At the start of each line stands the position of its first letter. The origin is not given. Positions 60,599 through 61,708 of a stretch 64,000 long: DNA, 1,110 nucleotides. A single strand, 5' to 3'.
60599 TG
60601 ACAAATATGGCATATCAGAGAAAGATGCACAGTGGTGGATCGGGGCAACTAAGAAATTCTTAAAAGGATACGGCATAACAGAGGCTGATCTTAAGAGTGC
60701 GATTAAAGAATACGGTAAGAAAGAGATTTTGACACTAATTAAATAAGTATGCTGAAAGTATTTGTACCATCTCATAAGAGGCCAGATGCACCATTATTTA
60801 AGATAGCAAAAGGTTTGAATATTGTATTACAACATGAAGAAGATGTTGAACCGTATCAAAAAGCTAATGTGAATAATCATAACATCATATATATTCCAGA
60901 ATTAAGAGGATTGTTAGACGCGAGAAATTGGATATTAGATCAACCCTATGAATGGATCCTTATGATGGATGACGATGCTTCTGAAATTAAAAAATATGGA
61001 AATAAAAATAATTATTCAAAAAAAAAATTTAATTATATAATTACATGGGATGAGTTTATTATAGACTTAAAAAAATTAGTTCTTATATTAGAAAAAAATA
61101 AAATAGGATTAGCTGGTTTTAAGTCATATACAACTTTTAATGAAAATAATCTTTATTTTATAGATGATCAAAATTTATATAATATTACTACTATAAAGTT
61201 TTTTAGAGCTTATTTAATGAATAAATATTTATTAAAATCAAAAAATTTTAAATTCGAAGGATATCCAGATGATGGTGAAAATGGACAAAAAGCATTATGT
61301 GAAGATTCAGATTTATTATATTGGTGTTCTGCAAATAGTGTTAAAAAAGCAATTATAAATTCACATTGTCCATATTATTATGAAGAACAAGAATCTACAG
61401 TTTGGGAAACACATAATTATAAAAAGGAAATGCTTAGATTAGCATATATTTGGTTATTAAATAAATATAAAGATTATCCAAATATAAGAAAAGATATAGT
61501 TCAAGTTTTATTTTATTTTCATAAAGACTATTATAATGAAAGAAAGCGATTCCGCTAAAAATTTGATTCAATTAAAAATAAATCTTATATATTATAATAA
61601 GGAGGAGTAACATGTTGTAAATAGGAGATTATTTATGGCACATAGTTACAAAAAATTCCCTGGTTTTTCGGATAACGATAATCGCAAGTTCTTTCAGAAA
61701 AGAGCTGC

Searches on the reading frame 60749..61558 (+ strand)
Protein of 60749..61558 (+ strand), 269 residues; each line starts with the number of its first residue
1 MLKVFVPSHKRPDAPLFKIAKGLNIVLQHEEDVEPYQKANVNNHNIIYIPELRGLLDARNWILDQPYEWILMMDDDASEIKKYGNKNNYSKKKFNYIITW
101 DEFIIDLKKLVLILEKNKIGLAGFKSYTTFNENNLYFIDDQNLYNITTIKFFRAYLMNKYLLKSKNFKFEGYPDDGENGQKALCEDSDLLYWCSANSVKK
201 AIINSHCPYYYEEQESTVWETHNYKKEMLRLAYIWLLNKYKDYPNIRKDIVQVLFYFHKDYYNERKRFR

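Call 71: search_protein_families(library=pfam, proteins=[window:60749-61558:+], max_evalue=0.01)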
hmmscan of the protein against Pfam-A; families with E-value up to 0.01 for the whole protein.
window:60749-61558:+ (269 aa): 1 family
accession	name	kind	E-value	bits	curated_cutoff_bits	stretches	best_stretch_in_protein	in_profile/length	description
PF20691.3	TAGT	-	8.1e-10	39.4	27.5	1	3-82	2-94/205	TET-Associated Glycosyltransferase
